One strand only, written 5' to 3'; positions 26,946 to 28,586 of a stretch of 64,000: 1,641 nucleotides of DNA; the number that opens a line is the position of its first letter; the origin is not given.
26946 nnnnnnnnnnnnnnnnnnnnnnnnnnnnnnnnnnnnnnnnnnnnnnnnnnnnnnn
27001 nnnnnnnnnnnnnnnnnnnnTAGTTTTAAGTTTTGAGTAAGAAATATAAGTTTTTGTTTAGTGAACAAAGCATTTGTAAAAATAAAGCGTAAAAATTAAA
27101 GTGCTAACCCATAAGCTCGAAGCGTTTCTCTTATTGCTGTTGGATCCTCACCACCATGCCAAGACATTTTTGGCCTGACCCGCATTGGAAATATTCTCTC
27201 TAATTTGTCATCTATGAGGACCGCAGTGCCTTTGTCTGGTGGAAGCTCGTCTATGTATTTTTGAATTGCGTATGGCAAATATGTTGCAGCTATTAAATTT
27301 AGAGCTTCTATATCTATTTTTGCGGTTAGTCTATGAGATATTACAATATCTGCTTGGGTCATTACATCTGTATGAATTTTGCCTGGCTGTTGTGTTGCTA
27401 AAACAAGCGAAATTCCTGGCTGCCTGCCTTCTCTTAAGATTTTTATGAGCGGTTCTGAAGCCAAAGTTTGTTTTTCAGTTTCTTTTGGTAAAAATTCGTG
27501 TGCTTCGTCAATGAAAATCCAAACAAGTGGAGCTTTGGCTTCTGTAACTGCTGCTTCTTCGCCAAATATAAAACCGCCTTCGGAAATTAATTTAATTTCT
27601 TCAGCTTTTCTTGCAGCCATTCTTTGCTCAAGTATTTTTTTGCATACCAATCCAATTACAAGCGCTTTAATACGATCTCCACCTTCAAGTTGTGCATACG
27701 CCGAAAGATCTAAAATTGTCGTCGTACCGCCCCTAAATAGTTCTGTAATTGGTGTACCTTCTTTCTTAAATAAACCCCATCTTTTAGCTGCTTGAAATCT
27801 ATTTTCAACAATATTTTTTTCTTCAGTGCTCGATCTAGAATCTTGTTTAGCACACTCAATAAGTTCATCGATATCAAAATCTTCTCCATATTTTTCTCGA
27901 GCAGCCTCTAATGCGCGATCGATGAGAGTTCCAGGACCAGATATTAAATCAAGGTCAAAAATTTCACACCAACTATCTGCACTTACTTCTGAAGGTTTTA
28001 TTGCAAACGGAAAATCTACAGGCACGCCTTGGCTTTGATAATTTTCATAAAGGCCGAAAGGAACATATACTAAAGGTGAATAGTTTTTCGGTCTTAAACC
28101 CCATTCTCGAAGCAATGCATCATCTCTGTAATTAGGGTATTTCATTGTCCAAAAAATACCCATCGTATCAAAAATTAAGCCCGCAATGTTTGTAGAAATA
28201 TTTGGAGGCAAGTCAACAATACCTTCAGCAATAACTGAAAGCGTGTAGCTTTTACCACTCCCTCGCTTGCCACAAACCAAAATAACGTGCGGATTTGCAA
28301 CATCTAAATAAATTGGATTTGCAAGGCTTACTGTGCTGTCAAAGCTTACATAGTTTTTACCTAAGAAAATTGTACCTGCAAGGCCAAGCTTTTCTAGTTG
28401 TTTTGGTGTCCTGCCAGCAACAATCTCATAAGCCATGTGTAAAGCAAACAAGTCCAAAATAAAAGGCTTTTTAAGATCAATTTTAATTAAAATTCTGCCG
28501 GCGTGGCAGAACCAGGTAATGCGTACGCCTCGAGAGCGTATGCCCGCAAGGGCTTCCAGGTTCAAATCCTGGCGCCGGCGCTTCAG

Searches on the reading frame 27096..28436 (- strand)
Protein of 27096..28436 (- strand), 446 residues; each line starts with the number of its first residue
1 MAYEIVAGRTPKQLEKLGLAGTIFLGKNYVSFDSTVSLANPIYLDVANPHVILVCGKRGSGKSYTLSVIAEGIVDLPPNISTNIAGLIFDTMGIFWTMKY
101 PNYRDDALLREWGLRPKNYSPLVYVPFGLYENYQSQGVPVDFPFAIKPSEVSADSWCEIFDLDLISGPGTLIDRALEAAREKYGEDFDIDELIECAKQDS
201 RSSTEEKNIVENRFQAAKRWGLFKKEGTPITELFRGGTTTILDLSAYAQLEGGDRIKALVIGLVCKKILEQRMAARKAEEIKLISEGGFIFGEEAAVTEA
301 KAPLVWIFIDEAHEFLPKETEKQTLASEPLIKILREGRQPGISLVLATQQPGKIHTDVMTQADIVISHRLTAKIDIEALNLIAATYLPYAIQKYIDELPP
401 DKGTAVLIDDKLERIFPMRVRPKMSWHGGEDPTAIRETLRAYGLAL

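Call 66: search_protein_families(library=pfam, proteins=[window:27096-28436:-], max_evalue=0.0001)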
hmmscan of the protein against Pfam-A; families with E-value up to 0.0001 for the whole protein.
window:27096-28436:- (446 aa): 5 families
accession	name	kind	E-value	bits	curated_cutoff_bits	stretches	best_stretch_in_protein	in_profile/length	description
PF01935.23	DUF87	-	7.3e-11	43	23.2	1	41-250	13-207/220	Helicase HerA, central domain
PF05707.18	Zot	-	1.3e-08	35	20.3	1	252-377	28-154/197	Zonular occludens toxin (Zot)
PF00004.35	AAA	-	1.5e-05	25.9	21.2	0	300-366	55-127/131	ATPase family associated with various cellular activities (AAA)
PF05872.18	HerA_C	-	2e-05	23.9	22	0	297-385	251-338/502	Helicase HerA-like C-terminal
PF01580.24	FtsK_SpoIIIE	-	3.5e-05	23.8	24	0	39-68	28-58/221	FtsK/SpoIIIE family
